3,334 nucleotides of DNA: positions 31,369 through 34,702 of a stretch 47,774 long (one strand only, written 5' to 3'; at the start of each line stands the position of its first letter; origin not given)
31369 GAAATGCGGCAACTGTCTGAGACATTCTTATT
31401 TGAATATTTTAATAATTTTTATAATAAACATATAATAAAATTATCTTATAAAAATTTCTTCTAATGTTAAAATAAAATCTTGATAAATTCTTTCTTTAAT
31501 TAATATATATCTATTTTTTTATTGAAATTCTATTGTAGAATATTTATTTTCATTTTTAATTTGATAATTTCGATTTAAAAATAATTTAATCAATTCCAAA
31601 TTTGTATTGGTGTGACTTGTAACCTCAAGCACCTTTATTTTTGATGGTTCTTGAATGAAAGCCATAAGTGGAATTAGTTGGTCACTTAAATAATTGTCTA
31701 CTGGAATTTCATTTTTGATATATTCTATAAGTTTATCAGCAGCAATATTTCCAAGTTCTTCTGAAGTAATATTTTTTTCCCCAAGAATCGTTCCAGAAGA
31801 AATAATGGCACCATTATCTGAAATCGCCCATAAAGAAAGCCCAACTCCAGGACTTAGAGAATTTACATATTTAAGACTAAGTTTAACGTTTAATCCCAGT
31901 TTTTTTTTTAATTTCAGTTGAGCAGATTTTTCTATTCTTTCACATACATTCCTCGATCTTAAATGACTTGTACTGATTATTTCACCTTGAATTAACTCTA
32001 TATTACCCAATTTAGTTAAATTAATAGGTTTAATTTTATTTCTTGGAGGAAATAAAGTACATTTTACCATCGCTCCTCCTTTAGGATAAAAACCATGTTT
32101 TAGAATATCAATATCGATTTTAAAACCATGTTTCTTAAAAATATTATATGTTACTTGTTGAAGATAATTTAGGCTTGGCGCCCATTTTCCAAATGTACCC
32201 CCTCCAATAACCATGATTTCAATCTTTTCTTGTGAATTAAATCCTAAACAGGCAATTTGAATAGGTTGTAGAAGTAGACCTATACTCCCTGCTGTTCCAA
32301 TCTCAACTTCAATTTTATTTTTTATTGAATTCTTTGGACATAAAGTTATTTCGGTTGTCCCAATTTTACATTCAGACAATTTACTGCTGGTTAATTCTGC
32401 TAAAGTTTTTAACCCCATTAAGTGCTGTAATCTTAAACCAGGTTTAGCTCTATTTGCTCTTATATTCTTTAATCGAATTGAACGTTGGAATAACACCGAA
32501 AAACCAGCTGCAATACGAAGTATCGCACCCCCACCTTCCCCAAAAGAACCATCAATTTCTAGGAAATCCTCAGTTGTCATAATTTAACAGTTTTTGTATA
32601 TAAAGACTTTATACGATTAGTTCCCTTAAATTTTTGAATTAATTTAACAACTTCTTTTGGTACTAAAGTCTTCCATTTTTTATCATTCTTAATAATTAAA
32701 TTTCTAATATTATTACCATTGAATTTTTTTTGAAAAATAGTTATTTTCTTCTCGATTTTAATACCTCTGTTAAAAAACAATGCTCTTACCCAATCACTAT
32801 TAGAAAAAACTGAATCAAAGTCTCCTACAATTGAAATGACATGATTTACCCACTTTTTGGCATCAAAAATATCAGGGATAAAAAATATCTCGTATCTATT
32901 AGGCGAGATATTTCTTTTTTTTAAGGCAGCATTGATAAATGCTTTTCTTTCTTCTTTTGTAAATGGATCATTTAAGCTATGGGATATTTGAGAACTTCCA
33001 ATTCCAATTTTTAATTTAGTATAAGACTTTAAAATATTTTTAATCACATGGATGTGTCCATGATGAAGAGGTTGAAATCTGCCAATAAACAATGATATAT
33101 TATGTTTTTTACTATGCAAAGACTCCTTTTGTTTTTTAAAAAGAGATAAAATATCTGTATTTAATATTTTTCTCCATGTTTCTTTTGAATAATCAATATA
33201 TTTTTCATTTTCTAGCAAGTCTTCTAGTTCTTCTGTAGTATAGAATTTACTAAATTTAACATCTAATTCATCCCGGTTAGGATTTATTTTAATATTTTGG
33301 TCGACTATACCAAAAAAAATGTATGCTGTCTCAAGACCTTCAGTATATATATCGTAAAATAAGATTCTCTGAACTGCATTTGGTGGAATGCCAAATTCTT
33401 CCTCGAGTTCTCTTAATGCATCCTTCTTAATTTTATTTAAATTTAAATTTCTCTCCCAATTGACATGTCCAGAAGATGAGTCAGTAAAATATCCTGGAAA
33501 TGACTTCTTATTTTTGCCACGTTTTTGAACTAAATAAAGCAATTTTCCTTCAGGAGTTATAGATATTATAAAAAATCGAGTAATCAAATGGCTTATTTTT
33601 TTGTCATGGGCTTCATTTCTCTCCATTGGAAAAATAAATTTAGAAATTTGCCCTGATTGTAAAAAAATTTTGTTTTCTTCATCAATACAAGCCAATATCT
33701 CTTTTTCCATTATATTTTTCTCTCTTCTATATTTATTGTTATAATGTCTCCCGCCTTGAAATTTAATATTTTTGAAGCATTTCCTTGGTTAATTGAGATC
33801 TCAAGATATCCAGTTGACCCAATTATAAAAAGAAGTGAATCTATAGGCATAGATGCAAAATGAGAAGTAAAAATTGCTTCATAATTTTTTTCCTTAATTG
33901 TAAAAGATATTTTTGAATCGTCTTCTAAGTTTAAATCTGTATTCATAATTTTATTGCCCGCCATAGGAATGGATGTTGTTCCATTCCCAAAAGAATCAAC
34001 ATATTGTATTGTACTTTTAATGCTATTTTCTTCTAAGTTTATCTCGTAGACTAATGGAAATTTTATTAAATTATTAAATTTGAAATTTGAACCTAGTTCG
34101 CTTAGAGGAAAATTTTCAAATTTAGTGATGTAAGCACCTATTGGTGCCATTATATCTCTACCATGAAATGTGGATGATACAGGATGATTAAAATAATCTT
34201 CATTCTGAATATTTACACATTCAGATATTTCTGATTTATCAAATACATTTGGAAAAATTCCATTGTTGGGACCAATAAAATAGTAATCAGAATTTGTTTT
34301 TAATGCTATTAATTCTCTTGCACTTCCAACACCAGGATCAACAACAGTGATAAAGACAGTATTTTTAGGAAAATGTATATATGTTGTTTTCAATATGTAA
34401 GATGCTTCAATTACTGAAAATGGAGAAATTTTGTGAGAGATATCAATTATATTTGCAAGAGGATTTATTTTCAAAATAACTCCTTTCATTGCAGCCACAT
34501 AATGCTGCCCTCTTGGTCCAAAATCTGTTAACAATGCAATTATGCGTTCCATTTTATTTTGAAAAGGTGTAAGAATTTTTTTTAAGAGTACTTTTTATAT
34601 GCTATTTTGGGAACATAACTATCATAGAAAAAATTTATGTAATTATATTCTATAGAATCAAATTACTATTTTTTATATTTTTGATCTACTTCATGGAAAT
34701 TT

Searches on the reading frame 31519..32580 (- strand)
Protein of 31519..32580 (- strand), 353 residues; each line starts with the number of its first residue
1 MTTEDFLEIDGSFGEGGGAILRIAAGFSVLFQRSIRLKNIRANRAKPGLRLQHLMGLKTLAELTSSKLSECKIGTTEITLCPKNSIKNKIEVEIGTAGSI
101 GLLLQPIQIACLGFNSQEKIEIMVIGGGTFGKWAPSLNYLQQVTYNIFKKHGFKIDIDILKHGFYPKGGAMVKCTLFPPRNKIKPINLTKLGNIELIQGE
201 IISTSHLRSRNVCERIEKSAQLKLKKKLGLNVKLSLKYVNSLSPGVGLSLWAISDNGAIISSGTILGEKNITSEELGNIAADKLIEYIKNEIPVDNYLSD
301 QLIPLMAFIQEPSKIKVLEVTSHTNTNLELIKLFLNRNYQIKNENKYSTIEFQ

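Call 52: search_protein_families(library=pfam, proteins=[window:31519-32580:-], max_evalue=0.0001)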
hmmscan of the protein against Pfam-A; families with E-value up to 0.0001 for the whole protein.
window:31519-32580:- (353 aa): 2 families
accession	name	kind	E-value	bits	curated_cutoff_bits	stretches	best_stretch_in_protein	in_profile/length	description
PF01137.26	RTC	-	1.6e-60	204.5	27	1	14-341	2-221/221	RNA 3'-terminal phosphate cyclase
PF05189.18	RTC_insert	-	3.7e-11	43.8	23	1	191-289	3-102/102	RNA 3'-terminal phosphate cyclase (RTC), insert domain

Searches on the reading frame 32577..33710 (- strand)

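Call 52: search_protein_families(library=pfam, proteins=[window:32577-33710:-], max_evalue=0.0001)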
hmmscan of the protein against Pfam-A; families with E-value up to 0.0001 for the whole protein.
window:32577-33710:- (377 aa): 2 families
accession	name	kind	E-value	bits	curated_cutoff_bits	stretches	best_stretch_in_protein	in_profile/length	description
PF01467.32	CTP_transf_like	-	7e-12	46.1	21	1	207-336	1-126/133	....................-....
PF00293.34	NUDIX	-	2.7e-05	24.6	21.1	1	46-165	6-119/134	NUDIX domain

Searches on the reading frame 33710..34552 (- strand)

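Call 52: search_protein_families(library=pfam, proteins=[window:33710-34552:-], max_evalue=0.0001)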
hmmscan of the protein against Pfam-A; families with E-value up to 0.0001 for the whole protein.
window:33710-34552:- (280 aa): 2 families
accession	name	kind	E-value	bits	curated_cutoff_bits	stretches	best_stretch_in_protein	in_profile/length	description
PF01887.21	SAM_HAT_N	-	3.2e-50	170.1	26.3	1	5-146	1-139/145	SAM hydroxide adenosyltransferase N-terminal domain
PF20257.3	SAM_HAT_C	-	3e-17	63.2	25.5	1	181-271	2-83/84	SAM hydroxide adenosyltransferase C-terminal domain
